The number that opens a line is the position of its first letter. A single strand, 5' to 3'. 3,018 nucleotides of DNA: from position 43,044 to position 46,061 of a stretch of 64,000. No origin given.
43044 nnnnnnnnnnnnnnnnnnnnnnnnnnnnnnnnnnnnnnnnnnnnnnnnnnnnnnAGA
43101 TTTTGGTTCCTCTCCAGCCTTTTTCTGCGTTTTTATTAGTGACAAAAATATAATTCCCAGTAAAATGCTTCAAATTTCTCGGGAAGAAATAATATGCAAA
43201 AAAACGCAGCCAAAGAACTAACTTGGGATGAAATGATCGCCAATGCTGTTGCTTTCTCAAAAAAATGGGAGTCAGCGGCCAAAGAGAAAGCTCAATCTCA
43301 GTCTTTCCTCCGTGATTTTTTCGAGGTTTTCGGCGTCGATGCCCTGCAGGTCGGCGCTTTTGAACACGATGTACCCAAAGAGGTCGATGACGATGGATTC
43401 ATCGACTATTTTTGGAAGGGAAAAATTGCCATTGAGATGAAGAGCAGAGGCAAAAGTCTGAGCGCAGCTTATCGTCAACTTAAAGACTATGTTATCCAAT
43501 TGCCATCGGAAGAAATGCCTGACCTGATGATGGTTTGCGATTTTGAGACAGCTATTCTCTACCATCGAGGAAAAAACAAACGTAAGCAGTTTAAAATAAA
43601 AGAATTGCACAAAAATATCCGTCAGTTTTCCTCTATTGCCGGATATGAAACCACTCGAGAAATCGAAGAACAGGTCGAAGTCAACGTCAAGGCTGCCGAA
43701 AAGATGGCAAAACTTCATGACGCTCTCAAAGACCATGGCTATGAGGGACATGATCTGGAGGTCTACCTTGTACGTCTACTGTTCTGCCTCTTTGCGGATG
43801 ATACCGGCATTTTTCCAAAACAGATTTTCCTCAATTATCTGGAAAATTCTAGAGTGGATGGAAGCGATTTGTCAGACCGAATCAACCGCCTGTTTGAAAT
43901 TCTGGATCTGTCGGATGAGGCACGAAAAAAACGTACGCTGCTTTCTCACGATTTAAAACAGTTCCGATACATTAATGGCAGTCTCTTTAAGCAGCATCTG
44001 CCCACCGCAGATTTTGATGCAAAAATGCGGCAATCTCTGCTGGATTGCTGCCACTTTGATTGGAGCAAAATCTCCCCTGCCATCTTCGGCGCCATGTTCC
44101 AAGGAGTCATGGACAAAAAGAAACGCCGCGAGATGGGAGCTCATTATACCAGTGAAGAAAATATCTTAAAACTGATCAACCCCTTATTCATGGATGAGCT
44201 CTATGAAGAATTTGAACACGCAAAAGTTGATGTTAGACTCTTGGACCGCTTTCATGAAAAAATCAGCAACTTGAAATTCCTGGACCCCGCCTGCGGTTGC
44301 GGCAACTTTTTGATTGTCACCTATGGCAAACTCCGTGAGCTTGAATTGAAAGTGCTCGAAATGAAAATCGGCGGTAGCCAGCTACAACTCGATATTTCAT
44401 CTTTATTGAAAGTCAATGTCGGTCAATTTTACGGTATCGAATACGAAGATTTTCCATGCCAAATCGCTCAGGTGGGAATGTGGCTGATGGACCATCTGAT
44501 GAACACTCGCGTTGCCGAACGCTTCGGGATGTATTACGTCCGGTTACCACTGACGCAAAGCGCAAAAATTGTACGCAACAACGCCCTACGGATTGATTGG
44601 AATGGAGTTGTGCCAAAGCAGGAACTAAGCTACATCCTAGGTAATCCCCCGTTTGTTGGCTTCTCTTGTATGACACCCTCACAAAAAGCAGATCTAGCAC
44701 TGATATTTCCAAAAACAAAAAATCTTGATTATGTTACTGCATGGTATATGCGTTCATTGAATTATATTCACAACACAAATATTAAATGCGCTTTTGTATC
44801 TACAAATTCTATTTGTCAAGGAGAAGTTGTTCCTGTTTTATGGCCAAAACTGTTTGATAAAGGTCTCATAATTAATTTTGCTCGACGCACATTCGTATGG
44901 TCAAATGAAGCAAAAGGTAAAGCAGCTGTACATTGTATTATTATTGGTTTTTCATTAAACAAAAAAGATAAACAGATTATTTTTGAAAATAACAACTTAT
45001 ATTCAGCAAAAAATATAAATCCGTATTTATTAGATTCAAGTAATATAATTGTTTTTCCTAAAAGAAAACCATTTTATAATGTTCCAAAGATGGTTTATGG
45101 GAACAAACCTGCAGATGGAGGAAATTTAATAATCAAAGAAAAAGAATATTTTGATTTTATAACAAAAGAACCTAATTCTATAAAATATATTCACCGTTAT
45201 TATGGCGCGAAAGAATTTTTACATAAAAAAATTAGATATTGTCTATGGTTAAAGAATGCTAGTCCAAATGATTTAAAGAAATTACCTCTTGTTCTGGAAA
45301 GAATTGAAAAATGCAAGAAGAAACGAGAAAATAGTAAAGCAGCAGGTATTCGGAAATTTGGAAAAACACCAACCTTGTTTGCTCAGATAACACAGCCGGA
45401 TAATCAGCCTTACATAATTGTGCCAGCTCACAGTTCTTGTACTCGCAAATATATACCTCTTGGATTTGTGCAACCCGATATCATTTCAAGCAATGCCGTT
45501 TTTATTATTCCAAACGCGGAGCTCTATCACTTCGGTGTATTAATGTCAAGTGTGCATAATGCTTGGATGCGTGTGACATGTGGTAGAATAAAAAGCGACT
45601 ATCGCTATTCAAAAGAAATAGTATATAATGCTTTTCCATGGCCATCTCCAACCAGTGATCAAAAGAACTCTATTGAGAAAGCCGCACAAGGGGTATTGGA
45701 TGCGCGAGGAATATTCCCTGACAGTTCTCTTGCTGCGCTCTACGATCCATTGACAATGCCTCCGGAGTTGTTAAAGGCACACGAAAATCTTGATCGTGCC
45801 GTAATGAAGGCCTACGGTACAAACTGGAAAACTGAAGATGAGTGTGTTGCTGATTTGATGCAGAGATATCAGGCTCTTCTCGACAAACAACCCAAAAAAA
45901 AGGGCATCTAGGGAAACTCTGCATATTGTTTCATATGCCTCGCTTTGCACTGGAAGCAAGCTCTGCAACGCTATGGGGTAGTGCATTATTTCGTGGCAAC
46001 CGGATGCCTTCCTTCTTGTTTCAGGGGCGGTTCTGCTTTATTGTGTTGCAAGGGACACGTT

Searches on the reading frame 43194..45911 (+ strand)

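Call 59: search_protein_families(library=pfam, proteins=[window:43194-45911:+], max_evalue=0.1)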
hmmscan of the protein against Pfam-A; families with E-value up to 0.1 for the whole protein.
window:43194-45911:+ (905 aa): 8 families
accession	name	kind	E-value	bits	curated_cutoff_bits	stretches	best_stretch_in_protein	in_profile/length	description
PF20473.4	MmeI_Mtase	-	3e-90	302.4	27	1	342-597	3-258/259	MmeI, DNA-methyltransferase domain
PF20466.3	MmeI_TRD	-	1.6e-71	240.3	27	1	615-818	2-206/207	MmeI, target recognition domain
PF20464.3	MmeI_N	-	1.4e-33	117.2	27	1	16-180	1-180/181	MmeI, N-terminal domain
PF20467.3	MmeI_C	-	2.1e-25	89.2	27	1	822-895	4-78/83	MmeI, C-terminal domain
PF20465.4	MmeI_hel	-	1.4e-21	77.5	27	1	186-265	1-75/75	MmeI, helicase spacer domain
PF02384.22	N6_Mtase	-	0.0004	20.2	20.4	1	350-526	42-174/311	N-6 DNA Methylase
PF07669.17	Eco57I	-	0.0022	18.5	25.3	1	411-541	2-139/171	Eco57I restriction-modification methylase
PF21733.3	Death_3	-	0.042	14.3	27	0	673-706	52-83/106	Death domain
